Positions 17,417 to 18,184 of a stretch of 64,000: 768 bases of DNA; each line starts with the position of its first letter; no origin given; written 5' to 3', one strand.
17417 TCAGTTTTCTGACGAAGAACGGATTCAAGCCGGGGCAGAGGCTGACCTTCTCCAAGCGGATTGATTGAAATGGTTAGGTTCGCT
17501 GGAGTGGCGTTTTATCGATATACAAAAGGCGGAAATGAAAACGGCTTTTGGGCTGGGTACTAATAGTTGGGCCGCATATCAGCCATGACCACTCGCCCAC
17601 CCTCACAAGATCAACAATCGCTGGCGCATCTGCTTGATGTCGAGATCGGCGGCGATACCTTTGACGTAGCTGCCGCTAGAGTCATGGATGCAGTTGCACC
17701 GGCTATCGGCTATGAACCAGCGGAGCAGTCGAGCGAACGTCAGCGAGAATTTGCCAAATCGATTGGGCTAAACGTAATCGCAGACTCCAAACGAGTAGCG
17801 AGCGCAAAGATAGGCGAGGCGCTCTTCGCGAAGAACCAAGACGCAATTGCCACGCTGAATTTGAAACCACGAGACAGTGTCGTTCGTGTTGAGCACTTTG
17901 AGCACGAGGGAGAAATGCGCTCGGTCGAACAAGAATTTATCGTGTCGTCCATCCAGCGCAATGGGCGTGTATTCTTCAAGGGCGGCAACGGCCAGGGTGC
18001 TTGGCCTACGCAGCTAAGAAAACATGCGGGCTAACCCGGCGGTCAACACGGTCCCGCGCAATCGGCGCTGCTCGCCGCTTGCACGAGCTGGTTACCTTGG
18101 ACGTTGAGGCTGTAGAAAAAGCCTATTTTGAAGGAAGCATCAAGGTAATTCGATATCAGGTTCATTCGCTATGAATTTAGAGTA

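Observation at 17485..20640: AT-richer islet of unknown genes with an orphan HigA, punctuated by REP-like palindromes: candidate defence/toxin locus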

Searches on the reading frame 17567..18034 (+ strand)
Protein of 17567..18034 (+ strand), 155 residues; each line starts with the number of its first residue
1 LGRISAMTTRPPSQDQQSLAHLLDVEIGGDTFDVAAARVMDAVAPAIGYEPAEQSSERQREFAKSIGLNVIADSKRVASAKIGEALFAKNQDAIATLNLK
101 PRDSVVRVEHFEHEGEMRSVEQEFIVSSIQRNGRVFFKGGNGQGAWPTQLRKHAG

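Call 5: search_protein_families(library=pfam, proteins=[window:17567-18034:+], max_evalue=0.1)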
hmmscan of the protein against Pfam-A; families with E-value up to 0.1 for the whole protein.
window:17567-18034:+ (155 aa): 0 families

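Call 6: search_protein_families(library=padloc, proteins=[window:17567-18034:+], max_evalue=1)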
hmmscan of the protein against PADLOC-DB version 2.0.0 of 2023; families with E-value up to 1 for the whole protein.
window:17567-18034:+ (155 aa): 0 families

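Call 7: search_protein_families(library=ncbifam, proteins=[window:17567-18034:+], max_evalue=0.1)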
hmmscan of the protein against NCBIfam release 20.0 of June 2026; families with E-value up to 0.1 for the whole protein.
window:17567-18034:+ (155 aa): 0 families

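Call 40: search_protein_representatives(protein=window:17567-18034:+)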
Query: 155 residues. Proteins with E-value up to 0.001 (for the whole library): 209; up to 1e-10: 93; up to 1e-30: 6. The best 150 are listed.
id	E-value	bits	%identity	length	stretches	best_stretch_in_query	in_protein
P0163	9.8e-55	200.5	64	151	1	8-152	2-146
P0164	7.5e-36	139.3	48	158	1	5-152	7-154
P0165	9.9e-36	138.9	57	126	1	38-152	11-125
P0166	1.6e-31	125.3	49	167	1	10-152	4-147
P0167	6.6e-31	123.3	50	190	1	10-152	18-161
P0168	9.5e-31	122.8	45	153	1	10-152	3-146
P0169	9.1e-30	119.6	50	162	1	13-152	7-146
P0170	1.1e-29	119.4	49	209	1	8-152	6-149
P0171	5.7e-29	117.0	52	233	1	13-138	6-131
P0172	5.7e-29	117.0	62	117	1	7-110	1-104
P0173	6.9e-29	116.8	71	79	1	78-155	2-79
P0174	7.7e-29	116.6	48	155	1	11-151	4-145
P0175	1.4e-27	112.5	43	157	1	7-152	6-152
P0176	1.9e-27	112.1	48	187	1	11-152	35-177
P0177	2.9e-27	111.5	42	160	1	15-151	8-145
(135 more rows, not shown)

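Call 43: search_protein_families(library=pfam, alignment_id=A4, max_evalue=0.01)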
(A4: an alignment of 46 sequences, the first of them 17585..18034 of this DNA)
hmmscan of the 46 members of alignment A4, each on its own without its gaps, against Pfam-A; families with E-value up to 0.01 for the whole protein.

A. member 1, window:17585-18034:+ (149 aa): 0 families

B. families by the number of members that match (of 46 scanned): 2 families
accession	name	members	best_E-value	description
PF16450.11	Prot_ATP_ID_OB_C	1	1.2e-05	Proteasomal ATPase OB C-terminal domain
PF21992.2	DUF6927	1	0.0052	Domain of unknown function (DUF6927)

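Call 47: find_homologous_proteins(query=window:17585-18034:+, max_evalue=0.001)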
Query window:17585-18034:+ (149 aa): 117 proteins with E <= 0.001 among 139 candidates.
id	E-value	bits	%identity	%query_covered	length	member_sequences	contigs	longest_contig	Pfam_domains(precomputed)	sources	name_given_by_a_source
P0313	9.8e-91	319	100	100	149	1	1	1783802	-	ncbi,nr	ncbi:MAG: hypothetical protein EPO31_07515 [Gammaproteobacteria bacterium]|nr:MAG: hypothetical prot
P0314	3.2e-73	262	83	100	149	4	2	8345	-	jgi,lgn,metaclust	metaclust:\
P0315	5.1e-71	255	84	98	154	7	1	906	-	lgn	-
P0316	6.5e-69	248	79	100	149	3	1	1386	-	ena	-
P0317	1.4e-66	240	77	100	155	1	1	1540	-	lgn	-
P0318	1.7e-65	237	74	100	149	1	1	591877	-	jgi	-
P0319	3.7e-65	236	77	100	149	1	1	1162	-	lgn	-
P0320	1.8e-64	234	76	100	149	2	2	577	-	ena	-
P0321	2.9e-63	230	72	100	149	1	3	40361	-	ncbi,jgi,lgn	jgi:hypothetical protein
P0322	1.7e-62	227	74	99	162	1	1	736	-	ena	-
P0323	2.4e-62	227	74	100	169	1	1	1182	-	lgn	-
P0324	5.7e-62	226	74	100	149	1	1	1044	-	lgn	-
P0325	1.4e-61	224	72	99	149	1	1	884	-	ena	-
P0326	2.2e-61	224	73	98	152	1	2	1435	-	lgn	-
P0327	1.0e-60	221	72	99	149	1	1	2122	-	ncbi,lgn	-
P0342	8.2e-58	212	69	100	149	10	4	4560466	-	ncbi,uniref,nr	ncbi:hypothetical protein FHY29_003389 [Xanthomonas arboricola]|uniref:hypothetical protein n=1 Tax=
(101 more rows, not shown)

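Call 49: find_encoding_contigs(protein=P0342, flank=6000, max_places=4)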
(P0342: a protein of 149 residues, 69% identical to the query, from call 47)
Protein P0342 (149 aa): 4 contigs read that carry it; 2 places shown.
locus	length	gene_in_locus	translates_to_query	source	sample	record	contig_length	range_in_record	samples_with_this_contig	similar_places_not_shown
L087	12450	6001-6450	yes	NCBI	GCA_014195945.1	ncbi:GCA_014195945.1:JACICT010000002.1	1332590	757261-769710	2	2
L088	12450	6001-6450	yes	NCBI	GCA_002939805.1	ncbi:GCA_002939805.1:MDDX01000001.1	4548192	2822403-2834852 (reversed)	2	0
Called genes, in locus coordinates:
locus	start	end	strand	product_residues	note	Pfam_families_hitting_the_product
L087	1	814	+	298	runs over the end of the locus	PF09935:DUF2167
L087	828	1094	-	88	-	PF03692:CxxCxxCC (weak)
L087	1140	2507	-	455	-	PF00150:Cellulase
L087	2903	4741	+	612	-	PF00920:ILVD_EDD_N, PF24877:ILV_EDD_C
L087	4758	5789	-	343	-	PF13495:Phage_int_SAM_4, PF00589:Phage_integrase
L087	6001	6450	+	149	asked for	-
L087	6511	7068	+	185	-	-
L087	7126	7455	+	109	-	-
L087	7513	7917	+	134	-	PF21837:DUF6896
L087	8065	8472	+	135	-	PF00583:Acetyltransf_1, PF13673:Acetyltransf_10 (weak), PF13508:Acetyltransf_7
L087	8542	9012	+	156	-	PF00583:Acetyltransf_1, PF13673:Acetyltransf_10 (weak), PF13508:Acetyltransf_7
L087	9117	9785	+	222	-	-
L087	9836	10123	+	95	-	-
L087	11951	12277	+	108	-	-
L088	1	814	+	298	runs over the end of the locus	PF09935:DUF2167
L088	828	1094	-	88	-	PF03692:CxxCxxCC (weak)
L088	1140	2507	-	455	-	PF00150:Cellulase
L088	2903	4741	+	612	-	PF00920:ILVD_EDD_N, PF24877:ILV_EDD_C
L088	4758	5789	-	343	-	PF13495:Phage_int_SAM_4, PF00589:Phage_integrase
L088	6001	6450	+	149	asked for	-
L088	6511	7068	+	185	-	-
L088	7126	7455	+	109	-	-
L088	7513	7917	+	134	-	PF21837:DUF6896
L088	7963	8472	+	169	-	PF00583:Acetyltransf_1, PF13673:Acetyltransf_10 (weak), PF13508:Acetyltransf_7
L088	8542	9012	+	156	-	PF00583:Acetyltransf_1, PF13673:Acetyltransf_10 (weak), PF13508:Acetyltransf_7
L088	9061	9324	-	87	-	-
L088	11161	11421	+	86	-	-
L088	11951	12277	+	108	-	-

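Call 50: find_encoding_contigs(protein=P0318, flank=6000, max_places=2)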
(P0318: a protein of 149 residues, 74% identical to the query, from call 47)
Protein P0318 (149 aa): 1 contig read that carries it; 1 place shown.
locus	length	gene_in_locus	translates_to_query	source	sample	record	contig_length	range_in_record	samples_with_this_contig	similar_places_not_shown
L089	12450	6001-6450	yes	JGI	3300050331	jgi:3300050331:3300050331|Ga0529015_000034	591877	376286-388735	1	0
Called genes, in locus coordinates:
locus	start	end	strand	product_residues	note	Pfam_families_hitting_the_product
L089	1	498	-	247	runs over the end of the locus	PF00345:PapD_N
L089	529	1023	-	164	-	PF05229:SCPU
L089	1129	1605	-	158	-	PF05229:SCPU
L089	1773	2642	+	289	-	PF03446:NAD_binding_2 (weak), PF02153:PDH_N, PF20463:PDH_C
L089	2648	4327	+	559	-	PF02366:PMT, PF13231:PMT_2, PF18583:Arnt_C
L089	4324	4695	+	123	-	PF00892:EamA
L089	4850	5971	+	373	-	PF01041:DegT_DnrJ_EryC1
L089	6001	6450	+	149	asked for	-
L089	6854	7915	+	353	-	PF00535:Glycos_transf_2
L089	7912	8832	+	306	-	PF00551:Formyl_trans_N, PF02911:Formyl_trans_C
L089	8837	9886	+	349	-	PF01073:3Beta_HSD (weak), PF01370:Epimerase, PF16363:GDP_Man_Dehyd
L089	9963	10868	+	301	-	PF01522:Polysacc_deac_1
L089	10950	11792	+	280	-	PF08668:HDOD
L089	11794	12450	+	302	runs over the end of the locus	PF11845:Tll0287-like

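Call 62: find_related_loci(query=window:17585-18034:+, collection=viral_contigs, flank=4000)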
Query window:17585-18034:+ (149 aa) in viral_contigs; peptide patterns used: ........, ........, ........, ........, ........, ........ (x = any residue, [..] = any of these).
17 stretches matched a pattern, but none encodes a relative of the query by tblastn (E <= 1e-3).

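Call 64: find_related_loci(query=window:17585-18034:+, collection=metagenome_contigs, flank=4000)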
Query window:17585-18034:+ (149 aa) in metagenome_contigs; peptide patterns used: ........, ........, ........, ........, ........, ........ (x = any residue, [..] = any of these).
242 stretches matched a pattern; 14 encode a relative of the query (tblastn E <= 1e-3); 14 distinct loci.
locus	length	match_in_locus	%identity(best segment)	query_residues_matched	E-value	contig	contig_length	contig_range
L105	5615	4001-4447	83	1-149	2e-82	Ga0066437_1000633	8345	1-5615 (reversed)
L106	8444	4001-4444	72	1-148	1e-67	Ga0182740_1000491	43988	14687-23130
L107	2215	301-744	71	1-148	3e-68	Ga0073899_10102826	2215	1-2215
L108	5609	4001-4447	69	1-149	2e-65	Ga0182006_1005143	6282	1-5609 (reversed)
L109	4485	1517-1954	66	1-146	4e-65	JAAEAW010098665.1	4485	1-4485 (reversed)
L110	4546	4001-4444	68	1-148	7e-64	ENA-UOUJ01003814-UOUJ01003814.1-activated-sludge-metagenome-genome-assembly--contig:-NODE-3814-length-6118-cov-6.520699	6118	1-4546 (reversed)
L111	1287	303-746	62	1-148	1e-62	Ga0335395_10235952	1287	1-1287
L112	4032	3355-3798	63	1-148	6e-60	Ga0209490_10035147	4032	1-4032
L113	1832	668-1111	61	1-148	7e-60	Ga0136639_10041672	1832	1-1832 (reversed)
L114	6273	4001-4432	49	7-149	5e-39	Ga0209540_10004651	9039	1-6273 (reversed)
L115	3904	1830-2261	49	7-149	5e-39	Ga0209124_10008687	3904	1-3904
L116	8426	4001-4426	48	6-146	2e-34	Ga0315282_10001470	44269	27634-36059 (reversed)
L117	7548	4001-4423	49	7-146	3e-33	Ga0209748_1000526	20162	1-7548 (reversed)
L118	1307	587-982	26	7-146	1e-10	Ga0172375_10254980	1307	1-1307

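Call 72: predict_structure(alignment_id=A4)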
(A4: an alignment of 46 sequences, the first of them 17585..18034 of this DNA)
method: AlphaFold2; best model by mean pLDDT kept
length: 149 residues; sequences in the alignment: 46
mean_pLDDT: 96.6   pTM: 0.85
mean pLDDT of the five models: 96.6, 96.4, 96.4, 96.5, 96.4
residues with pLDDT >= 90: 143; 70-90: 6; 50-70: 0; < 50: 0
segments of 3 or more residues with pLDDT < 50: none
pLDDT, mean of each block of 10 residues (from residue 1): 92 98 98 98 98 97 98 97 95 97 97 98 96 96 92
secondary structure, 60 per line:
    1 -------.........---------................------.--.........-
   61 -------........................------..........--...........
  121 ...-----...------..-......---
elements in order: H8-16 H26-41 H51-59 H69-91 E98-107 E110-123 E129-131 E144-146
